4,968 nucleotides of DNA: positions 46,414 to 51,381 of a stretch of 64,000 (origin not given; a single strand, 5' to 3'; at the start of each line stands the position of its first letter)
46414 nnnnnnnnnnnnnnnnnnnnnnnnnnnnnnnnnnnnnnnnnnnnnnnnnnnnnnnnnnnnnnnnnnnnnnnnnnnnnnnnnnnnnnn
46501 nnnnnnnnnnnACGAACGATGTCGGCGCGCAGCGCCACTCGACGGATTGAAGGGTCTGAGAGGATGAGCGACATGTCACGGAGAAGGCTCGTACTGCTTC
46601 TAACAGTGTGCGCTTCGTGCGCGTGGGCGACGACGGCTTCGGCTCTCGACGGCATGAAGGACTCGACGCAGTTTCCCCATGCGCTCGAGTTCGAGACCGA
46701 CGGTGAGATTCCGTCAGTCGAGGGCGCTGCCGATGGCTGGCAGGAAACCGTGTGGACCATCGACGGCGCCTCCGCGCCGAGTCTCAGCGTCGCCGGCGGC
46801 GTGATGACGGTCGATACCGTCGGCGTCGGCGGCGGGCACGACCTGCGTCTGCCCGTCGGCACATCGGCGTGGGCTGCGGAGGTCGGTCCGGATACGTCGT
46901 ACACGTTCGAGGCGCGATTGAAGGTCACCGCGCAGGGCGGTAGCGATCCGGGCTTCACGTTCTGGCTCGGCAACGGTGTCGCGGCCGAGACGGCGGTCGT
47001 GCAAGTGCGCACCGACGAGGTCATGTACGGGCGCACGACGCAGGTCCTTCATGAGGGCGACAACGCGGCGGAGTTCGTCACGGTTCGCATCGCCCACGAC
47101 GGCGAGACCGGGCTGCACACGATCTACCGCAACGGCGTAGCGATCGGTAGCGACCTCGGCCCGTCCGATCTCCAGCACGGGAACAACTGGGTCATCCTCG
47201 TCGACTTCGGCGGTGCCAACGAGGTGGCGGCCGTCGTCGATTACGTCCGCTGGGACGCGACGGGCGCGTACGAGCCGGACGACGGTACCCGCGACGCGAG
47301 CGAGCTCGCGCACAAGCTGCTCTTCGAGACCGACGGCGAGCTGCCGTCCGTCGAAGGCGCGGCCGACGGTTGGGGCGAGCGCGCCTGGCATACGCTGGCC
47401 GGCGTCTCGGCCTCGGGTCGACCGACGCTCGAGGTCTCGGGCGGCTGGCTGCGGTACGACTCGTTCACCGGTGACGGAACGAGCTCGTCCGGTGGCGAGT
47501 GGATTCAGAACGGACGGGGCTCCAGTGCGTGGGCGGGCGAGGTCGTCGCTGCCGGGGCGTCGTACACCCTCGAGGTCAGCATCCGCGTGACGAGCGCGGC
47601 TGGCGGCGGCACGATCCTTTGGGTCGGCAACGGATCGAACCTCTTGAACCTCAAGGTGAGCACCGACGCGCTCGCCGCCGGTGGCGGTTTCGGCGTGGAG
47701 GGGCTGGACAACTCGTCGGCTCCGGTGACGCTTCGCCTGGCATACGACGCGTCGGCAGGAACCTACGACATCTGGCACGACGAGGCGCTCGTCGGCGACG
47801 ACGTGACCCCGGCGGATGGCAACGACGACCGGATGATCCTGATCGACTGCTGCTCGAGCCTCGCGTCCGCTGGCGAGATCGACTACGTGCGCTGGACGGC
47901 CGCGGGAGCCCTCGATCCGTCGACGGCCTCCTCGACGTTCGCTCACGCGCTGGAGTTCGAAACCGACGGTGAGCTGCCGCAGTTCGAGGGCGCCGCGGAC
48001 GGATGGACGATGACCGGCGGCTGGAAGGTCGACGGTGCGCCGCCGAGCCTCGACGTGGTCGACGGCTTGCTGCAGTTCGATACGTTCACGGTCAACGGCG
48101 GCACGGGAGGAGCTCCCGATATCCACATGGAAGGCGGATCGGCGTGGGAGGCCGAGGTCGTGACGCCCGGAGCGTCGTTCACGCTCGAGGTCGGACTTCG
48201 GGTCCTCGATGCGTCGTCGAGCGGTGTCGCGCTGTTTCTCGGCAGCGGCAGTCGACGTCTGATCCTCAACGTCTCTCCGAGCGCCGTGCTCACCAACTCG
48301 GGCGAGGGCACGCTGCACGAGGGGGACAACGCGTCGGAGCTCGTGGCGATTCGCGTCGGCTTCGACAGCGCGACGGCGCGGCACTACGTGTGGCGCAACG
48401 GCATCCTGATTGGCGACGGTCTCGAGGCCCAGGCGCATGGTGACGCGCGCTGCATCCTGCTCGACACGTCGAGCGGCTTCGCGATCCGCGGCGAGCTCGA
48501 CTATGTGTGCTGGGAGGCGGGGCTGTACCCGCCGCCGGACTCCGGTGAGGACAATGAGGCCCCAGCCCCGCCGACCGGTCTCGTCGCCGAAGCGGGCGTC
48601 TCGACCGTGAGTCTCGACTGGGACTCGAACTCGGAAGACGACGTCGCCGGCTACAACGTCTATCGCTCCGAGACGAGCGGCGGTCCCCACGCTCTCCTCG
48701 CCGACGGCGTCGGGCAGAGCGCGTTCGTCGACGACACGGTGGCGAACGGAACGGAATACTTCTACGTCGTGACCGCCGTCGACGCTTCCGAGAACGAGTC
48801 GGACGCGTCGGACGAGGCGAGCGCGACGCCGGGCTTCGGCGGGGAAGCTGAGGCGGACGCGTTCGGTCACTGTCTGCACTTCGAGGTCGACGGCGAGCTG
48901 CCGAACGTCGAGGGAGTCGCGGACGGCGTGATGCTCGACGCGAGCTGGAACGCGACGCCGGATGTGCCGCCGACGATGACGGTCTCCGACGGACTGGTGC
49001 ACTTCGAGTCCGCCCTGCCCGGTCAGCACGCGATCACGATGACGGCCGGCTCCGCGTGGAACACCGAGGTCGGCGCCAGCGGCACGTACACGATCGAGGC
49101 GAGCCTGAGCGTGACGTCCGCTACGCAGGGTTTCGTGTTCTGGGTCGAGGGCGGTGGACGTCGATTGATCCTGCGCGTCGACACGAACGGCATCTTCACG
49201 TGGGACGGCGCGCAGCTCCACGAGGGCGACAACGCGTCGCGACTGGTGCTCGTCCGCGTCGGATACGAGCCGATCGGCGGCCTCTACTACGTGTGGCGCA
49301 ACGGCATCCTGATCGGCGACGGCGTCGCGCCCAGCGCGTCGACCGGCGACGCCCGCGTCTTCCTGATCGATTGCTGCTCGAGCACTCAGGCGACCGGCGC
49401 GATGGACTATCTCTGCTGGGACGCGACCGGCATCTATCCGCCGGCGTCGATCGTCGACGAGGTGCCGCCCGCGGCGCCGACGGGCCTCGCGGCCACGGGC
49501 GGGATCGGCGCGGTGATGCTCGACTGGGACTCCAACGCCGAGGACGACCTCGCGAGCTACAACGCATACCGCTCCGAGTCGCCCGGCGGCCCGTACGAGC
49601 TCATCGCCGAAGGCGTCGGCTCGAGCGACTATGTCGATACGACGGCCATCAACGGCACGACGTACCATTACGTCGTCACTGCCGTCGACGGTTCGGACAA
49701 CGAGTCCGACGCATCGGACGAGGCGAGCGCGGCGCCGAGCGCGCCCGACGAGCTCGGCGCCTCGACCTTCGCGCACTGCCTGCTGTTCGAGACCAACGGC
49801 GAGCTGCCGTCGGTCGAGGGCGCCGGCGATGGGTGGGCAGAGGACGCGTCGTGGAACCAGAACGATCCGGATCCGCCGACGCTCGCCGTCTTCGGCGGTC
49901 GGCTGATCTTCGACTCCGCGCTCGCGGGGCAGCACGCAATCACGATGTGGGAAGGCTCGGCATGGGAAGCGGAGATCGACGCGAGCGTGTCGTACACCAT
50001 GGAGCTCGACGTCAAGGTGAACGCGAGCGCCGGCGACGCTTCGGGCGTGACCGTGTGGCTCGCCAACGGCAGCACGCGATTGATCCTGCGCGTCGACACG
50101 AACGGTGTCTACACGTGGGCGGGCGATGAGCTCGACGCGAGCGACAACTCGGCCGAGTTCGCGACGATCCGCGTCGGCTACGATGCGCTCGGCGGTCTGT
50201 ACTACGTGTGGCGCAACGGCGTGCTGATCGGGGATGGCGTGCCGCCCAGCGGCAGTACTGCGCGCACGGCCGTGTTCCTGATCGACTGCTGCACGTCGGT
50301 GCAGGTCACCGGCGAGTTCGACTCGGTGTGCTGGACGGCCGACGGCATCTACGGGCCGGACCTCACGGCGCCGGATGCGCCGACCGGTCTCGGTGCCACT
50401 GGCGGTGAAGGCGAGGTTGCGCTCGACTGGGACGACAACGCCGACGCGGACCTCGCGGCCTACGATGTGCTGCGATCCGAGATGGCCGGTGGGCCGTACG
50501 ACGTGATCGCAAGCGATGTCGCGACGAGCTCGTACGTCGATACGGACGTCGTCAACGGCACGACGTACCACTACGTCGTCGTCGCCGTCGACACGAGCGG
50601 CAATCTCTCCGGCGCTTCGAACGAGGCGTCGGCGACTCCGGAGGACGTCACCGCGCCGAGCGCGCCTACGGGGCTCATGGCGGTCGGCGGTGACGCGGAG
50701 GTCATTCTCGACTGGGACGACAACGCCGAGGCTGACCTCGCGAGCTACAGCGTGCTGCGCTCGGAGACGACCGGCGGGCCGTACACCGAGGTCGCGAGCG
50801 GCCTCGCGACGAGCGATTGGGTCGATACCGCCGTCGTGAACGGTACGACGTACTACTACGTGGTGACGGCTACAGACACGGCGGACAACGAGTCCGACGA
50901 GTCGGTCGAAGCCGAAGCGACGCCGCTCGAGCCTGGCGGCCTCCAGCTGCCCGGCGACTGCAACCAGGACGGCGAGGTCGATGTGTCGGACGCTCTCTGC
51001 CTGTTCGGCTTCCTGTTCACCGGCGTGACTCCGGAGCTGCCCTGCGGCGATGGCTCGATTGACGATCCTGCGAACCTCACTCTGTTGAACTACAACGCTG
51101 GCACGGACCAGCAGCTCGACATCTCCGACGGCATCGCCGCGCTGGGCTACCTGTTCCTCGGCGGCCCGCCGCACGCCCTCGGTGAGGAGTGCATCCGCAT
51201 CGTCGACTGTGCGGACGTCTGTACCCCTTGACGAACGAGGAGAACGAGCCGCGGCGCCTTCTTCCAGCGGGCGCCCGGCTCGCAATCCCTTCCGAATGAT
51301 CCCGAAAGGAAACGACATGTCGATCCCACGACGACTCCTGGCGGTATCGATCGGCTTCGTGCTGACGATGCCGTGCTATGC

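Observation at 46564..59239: Nine copies of an uncharacterised ~200-aa module build three consecutive giant secreted proteins between a NanR-like regulator and nanA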

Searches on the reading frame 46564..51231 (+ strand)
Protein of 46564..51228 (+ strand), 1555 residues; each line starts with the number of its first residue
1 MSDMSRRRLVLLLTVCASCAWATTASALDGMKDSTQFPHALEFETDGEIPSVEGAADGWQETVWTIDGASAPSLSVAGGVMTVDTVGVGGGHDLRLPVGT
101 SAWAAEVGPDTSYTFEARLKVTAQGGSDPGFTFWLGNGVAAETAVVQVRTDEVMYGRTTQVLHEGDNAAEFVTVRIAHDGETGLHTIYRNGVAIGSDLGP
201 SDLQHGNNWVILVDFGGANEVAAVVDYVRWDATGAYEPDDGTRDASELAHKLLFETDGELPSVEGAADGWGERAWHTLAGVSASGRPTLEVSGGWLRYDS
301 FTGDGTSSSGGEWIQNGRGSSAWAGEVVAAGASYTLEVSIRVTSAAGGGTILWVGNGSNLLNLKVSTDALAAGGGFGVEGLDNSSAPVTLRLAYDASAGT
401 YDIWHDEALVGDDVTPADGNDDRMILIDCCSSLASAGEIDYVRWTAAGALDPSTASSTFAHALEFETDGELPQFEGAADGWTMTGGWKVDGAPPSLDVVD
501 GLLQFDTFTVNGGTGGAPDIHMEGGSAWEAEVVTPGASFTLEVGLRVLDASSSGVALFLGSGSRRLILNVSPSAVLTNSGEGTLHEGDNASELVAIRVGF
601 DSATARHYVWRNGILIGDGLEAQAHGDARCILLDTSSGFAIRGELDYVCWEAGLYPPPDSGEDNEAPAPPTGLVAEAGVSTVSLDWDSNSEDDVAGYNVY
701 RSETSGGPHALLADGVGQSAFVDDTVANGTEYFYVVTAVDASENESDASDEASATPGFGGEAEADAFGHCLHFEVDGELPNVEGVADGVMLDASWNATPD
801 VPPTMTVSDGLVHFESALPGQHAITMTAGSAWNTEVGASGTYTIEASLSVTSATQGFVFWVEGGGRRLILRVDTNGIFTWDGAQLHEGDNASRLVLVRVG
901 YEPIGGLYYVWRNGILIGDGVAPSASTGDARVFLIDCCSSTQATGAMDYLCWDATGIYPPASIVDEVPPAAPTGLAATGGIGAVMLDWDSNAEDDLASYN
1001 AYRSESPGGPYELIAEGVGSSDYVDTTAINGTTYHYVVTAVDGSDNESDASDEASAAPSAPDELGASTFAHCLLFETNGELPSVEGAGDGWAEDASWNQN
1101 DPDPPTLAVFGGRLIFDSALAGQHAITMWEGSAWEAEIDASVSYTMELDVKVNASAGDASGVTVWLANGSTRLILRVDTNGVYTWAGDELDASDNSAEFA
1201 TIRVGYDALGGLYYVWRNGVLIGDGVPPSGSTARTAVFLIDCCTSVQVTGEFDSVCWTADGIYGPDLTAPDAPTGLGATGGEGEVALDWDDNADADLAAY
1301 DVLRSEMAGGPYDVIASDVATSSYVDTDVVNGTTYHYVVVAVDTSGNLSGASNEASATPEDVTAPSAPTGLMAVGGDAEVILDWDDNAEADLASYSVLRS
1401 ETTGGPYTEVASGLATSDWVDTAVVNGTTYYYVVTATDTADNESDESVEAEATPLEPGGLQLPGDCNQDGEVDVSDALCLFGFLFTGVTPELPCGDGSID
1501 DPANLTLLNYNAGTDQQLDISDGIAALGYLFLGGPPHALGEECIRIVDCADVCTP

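Call 6: search_protein_families(library=pfam, proteins=[window:46564-51228:+], max_evalue=1)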
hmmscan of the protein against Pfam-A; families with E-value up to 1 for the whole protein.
window:46564-51228:+ (1555 aa): 1 family
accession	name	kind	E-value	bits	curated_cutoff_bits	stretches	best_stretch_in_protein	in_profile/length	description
PF01513.26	NAD_kinase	-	0.19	12.5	25.5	0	787-824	82-119/130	ATP-NAD kinase N-terminal domain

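Call 9: search_protein_families(library=ncbifam, proteins=[window:46564-51228:+], max_evalue=1)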
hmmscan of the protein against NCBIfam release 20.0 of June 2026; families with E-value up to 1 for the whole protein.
window:46564-51228:+ (1555 aa): 3 families
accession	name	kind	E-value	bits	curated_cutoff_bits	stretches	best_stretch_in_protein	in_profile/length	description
NF041611.1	exoglucan_CbhB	equivalog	8.1e-29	100.3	1950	3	1261-1449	697-881/997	exoglucanase CbhB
NF045522.1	MXAN_2561_fam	equivalog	2.2e-25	89.8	150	4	1361-1460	165-264/304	MXAN_2561 family MXYO-CTERM-anchored protein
NF047832.1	caspase_w_EACC1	subfamily_domain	0.055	12.9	140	0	1230-1250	117-137/211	caspase, EACC1-associated type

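Call 33: find_encoding_contigs(protein=window:46654-51231:+, flank=10000, max_places=4)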
Protein window:46654-51231:+ (1525 aa): 2 contigs read that carry it; 2 places shown.
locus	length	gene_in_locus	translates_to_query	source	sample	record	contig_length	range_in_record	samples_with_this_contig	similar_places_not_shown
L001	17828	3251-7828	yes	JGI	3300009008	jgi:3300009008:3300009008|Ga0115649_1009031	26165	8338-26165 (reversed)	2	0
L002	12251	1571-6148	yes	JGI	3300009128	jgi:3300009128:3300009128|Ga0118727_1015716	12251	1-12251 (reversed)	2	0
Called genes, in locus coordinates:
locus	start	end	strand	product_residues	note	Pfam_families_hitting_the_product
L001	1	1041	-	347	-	?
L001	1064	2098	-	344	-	PF01208:URO-D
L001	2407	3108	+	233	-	PF00392:GntR, PF07729:FCD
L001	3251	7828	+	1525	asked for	PF25833:Fn3_SaeA_3rd (faint)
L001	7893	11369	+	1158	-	PF25833:Fn3_SaeA_3rd (faint)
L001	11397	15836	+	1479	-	PF00932:LTD, PF13287:Fn3_assoc, PF13290:CHB_HEX_C_1, PF08757:CotH, PF00932:LTD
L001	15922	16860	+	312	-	PF00701:DHDPS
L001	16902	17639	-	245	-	PF06439:3keto-disac_hyd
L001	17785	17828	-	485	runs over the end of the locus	PF06283:ThuA, PF06439:3keto-disac_hyd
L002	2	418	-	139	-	?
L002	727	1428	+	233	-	PF00392:GntR, PF07729:FCD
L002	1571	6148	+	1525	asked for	PF25833:Fn3_SaeA_3rd (faint)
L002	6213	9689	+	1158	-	PF25833:Fn3_SaeA_3rd (faint)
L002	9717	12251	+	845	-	?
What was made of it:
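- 46564..51231 (+): Gene 1, 1555 aa: signal peptide, modules 1-3 in tandem, FN3, module 4, FN3, module 5, two FN3, dockerin-like tail. The JGI gene call starts at 46654 and so drops the signal peptide (call 33).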

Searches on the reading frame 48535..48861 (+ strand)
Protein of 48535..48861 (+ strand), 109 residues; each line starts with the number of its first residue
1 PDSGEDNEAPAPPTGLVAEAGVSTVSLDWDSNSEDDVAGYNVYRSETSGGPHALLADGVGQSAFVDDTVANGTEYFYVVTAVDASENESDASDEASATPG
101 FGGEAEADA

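Call 61: search_protein_families(library=pfam, proteins=[window:48535-48861:+], max_evalue=1)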
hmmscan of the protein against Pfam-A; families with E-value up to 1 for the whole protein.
window:48535-48861:+ (109 aa): 0 families

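Call 62: search_solved_structures(query=window:48535-48861:+, max_evalue=0.01)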
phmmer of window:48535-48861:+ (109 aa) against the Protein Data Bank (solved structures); distinct sequences matched with E-value up to 0.01: 14.
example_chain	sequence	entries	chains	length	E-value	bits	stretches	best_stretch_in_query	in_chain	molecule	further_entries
3mpc_A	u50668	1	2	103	1.6e-11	47.8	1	9-85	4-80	Fn3-like protein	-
5g56_A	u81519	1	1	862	3.4e-10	43.6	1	8-85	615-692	CARBOHYDRATE BINDING FAMILY 6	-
6tpv_A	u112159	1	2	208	1.1e-05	29.1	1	8-84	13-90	Receptor-type tyrosine-protein phosphatase F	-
4pbx_A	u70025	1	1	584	3.8e-05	27.4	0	10-84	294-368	Receptor-type tyrosine-protein phosphatase S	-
2dju_A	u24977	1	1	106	0.0001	26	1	7-85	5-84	Receptor-type tyrosine-protein phosphatase F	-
6tpw_A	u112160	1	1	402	0.00025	24.7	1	9-84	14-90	Receptor-type tyrosine-protein phosphatase F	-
1k85_A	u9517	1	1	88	0.00058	23.5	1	9-96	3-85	CHITINASE A1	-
3t1w_A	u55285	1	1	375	0.00066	23.4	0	11-85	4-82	four-domain fibronectin fragment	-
4gh7_B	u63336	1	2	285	0.00089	22.9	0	11-84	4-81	Fibronectin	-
5n47_B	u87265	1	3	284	0.0009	22.9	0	11-85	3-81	Fibronectin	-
6mfa_A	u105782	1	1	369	0.0017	22.1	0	11-84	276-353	Fibronectin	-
1fnf_A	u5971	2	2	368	0.0019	21.9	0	11-85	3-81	FIBRONECTIN | Isoform 1 of Fibronectin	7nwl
8peq_A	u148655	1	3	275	0.0021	21.7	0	11-85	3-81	Fibronectin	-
3lpw_A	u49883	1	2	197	0.0045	20.7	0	8-81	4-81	A77-A78 domain from Titin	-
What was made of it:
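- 48535..48861 (+): FN3 spacer. PDB 3mpc Fn3-like protein, E=1.6e-11 (call 62)
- On Fibronectin type III (spacers): PDB 3mpc E=1.6e-11 (call 62).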

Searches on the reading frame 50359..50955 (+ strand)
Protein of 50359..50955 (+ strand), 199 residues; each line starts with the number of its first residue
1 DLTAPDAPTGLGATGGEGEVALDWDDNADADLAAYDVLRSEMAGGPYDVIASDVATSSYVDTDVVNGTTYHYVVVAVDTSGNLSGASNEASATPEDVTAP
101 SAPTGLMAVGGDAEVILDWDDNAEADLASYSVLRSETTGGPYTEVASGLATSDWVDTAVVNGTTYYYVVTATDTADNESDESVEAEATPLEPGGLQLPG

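Call 61: search_protein_families(library=pfam, proteins=[window:50359-50955:+], max_evalue=1)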
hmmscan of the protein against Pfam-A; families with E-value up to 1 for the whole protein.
window:50359-50955:+ (199 aa): 3 families
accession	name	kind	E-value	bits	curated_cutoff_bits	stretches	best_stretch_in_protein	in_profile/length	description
PF00041.27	fn3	-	1.6e-05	25.5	25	1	6-90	1-81/84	Fibronectin type III domain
PF16845.11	SQAPI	-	0.061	14.1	31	0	62-82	38-58/83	Aspartic acid proteinase inhibitor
PF25788.1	Ig_Rha78A_N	-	0.21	12.3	27.4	0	153-185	65-97/105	Rha78A-like, N-terminal immunoglobulin domain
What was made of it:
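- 50359..50955 (+): Two FN3 domains. Pfam fn3 1.6e-5, 25.5 bits against a 25-bit cut-off (call 61)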
